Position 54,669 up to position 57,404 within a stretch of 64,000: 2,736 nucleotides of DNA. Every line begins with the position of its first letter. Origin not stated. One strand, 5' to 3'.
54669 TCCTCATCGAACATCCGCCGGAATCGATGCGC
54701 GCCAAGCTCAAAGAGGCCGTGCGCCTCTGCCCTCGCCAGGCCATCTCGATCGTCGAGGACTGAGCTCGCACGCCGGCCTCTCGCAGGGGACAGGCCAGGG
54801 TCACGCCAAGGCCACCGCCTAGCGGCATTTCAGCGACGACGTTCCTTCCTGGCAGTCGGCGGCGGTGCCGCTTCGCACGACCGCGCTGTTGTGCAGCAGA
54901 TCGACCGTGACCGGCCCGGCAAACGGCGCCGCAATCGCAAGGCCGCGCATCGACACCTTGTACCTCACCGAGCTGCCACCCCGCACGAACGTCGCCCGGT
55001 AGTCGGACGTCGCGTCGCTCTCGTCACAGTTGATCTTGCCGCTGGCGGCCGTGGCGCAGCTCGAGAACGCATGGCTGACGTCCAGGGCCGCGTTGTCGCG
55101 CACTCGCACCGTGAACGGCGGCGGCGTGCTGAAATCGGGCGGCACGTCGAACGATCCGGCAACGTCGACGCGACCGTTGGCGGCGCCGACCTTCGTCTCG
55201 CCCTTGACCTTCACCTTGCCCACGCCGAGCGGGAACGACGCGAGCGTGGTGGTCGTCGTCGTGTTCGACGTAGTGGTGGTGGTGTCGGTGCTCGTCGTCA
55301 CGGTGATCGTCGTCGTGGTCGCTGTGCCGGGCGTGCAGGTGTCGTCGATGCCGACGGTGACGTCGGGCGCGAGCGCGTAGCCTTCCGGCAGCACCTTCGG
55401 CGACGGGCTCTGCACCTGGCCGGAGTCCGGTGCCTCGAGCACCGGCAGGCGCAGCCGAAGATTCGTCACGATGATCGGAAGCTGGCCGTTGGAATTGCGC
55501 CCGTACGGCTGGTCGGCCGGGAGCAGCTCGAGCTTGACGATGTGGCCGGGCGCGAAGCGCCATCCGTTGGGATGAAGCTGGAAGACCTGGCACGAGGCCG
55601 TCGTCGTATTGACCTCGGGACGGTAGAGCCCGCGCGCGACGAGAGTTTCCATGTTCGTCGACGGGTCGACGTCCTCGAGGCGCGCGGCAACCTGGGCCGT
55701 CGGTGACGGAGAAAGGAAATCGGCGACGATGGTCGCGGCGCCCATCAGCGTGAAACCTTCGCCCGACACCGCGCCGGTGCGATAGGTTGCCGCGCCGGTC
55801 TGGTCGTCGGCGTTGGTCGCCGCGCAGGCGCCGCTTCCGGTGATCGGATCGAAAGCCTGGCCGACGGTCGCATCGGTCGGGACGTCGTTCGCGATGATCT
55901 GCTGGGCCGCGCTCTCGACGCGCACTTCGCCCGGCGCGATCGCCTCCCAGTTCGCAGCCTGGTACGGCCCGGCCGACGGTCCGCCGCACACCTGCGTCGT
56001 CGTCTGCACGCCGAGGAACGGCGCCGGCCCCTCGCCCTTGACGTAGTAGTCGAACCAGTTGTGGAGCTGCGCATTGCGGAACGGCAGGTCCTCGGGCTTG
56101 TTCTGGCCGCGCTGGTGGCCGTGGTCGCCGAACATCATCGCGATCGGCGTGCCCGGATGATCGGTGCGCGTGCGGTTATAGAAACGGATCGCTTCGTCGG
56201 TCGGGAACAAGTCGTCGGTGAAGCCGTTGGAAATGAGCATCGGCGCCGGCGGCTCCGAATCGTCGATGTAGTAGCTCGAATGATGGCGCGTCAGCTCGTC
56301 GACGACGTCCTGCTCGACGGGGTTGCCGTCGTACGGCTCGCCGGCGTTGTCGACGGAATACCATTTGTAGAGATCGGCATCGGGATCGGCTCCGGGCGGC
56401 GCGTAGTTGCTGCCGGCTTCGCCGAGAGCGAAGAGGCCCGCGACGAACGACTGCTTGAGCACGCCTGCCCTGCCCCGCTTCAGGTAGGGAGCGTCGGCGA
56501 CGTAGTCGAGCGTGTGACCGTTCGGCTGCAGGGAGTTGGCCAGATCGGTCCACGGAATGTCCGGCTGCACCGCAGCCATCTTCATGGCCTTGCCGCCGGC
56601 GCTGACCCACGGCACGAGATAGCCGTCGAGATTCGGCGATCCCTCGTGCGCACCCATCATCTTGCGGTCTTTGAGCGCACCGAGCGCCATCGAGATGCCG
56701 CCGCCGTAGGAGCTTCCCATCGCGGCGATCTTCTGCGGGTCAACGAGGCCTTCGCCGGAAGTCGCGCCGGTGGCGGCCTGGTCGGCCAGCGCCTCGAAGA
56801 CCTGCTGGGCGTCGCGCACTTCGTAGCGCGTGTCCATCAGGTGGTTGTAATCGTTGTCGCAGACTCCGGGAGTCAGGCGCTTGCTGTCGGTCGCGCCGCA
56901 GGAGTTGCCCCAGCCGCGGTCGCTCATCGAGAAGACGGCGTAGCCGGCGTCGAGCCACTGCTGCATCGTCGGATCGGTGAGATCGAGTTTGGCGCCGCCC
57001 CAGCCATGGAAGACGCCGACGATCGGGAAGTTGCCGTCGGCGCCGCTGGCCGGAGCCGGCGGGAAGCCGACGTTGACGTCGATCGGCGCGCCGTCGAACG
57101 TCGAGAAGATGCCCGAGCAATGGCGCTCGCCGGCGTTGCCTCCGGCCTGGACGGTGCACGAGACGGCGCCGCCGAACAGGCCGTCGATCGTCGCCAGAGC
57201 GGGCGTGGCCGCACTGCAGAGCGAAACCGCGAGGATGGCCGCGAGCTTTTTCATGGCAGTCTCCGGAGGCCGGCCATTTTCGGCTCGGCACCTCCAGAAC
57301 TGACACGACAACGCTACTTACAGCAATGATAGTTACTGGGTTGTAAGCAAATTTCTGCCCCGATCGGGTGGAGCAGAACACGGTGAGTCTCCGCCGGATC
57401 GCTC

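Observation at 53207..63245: Actinobacterial-style sterol side-chain catabolic locus on a Gram-negative-type backbone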

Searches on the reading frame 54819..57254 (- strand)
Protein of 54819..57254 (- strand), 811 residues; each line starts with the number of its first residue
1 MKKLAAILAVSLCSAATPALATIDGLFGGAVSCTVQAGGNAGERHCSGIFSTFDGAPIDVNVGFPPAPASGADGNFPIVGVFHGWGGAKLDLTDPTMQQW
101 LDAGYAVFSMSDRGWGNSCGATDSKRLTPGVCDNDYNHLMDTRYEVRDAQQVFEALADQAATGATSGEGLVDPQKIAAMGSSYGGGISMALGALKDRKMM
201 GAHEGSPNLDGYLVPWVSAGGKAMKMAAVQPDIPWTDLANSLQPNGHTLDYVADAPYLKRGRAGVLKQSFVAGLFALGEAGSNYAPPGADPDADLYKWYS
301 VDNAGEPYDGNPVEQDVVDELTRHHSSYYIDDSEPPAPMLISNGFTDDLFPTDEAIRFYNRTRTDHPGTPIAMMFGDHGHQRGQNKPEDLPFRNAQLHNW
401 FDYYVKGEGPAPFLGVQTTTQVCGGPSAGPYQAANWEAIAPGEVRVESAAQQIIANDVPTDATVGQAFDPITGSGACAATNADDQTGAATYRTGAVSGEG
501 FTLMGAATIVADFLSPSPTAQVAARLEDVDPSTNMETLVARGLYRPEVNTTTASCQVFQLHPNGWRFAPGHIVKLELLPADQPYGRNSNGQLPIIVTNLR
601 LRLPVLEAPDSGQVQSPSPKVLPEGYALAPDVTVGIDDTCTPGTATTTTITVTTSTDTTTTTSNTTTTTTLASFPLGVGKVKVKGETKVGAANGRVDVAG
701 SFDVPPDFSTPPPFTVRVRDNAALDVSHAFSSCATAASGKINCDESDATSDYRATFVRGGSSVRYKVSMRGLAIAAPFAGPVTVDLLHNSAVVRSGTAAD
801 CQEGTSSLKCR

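Call 8: search_protein_families(library=pfam, proteins=[window:54819-57254:-], max_evalue=0.01)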
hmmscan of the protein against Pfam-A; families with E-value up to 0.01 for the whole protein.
window:54819-57254:- (811 aa): 6 families
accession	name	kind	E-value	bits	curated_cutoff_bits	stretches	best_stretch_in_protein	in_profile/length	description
PF02129.25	Peptidase_S15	-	8.1e-09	36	23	1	54-380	1-260/262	X-Pro dipeptidyl-peptidase (S15 family)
PF05448.18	AXE1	-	9.3e-09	34.9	21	1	50-197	61-199/321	Acetyl xylan esterase (AXE1)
PF00326.27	Peptidase_S9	-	1.4e-07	31.7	22.6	1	293-406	99-211/213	Prolyl oligopeptidase family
PF12146.15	Hydrolase_4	-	1.3e-06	28.4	27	1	78-272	6-179/239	Serine aminopeptidase, S33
PF20434.5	BD-FAE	-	0.0008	19.4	26.8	0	171-215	86-121/215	BD-FAE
PF21827.1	New_glue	-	0.0072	16.5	31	1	638-674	26-65/94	New glue protein family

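Call 9: search_protein_families(library=ncbifam, proteins=[window:54819-57254:-], max_evalue=0.01)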
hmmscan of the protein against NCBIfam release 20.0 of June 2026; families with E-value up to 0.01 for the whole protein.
window:54819-57254:- (811 aa): 1 family
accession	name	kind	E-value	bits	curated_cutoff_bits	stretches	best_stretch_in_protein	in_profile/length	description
TIGR00976.1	CocE_NonD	subfamily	3.4e-10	39.6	66.3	1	425-596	346-520/550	CocE/NonD family hydrolase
